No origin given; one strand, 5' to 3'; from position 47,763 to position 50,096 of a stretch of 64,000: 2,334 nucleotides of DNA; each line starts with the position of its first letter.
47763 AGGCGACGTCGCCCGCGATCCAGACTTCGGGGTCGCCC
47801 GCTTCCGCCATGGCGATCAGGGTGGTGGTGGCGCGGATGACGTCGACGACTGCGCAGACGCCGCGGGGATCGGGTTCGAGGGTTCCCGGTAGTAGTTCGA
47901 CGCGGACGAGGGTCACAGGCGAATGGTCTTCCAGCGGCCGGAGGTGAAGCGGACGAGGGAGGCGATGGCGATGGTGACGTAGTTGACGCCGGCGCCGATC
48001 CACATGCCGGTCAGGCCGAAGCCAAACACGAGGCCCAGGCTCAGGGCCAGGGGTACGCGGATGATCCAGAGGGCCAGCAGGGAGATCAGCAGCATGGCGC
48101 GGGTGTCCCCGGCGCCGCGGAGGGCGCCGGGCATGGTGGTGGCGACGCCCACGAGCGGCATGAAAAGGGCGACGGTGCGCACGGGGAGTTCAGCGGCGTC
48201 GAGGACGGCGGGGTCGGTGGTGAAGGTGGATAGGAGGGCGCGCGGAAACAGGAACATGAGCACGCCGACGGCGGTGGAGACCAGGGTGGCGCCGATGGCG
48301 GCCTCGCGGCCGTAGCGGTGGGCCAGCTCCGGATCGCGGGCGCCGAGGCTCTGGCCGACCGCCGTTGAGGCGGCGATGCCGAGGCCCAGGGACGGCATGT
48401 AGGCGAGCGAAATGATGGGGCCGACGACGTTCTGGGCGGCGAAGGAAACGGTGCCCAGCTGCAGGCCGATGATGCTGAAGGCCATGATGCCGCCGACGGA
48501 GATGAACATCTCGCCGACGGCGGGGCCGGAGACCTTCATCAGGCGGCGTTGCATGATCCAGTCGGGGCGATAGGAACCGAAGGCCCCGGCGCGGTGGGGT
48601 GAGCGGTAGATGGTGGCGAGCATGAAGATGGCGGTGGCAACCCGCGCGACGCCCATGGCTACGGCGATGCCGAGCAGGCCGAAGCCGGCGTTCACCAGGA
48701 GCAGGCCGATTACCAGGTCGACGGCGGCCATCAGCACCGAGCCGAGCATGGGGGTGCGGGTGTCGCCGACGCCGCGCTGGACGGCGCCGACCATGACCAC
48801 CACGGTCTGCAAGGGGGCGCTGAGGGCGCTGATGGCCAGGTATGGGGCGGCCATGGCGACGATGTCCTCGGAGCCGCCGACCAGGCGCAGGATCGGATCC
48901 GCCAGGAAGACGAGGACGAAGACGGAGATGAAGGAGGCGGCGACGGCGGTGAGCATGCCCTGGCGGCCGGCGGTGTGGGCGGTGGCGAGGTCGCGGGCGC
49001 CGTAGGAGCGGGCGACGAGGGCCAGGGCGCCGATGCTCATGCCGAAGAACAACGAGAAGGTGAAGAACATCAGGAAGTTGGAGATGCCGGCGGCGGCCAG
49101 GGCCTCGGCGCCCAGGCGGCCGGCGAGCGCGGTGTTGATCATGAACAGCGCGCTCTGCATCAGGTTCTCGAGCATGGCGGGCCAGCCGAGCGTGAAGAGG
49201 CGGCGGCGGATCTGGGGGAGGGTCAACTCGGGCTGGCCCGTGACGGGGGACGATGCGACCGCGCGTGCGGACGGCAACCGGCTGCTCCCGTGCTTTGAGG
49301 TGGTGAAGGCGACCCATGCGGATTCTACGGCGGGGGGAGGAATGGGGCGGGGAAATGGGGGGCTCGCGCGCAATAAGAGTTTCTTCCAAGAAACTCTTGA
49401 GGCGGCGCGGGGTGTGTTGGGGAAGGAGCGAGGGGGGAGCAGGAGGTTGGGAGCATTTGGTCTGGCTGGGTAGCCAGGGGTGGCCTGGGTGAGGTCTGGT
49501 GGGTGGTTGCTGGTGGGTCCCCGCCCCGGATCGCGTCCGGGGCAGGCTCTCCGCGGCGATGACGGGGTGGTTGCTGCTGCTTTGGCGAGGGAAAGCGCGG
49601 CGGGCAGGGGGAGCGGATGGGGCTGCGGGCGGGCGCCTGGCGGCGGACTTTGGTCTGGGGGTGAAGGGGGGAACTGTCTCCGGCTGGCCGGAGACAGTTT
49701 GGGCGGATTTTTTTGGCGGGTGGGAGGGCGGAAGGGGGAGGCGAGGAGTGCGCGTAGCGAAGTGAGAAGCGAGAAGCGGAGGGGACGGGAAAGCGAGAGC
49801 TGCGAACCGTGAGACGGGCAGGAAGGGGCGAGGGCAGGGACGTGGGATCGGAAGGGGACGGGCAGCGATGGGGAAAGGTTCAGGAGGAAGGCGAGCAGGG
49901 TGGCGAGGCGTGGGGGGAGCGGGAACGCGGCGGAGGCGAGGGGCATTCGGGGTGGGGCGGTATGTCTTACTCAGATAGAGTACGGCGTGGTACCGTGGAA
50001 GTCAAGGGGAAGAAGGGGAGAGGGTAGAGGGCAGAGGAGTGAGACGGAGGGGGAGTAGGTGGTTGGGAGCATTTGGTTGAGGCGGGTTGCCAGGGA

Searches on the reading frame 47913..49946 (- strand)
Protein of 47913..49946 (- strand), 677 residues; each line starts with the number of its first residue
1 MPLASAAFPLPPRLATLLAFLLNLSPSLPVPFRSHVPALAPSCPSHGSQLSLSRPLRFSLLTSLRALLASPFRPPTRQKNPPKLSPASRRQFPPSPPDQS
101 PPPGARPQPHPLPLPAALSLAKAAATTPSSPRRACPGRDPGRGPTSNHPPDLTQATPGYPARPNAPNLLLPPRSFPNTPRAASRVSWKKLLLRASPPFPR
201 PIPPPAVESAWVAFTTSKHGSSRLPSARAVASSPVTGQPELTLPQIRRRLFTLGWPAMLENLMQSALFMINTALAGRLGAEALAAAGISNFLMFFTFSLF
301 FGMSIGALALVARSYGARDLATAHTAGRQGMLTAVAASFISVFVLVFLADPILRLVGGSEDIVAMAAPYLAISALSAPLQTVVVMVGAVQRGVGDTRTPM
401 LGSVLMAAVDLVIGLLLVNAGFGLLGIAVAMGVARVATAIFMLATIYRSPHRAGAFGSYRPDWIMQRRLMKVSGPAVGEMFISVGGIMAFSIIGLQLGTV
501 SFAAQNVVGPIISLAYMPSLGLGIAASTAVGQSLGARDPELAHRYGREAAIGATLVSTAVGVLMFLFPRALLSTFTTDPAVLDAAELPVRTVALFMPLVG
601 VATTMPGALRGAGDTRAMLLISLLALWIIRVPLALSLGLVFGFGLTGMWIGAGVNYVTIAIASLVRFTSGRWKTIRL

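Call 37: search_protein_families(library=pfam, proteins=[window:47913-49946:-], max_evalue=0.001)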
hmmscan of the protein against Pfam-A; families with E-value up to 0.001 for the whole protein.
window:47913-49946:- (677 aa): 1 family
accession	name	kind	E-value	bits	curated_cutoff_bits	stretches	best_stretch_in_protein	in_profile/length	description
PF01554.23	MatE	-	8.5e-56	188.5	24.9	2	256-412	1-157/161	MatE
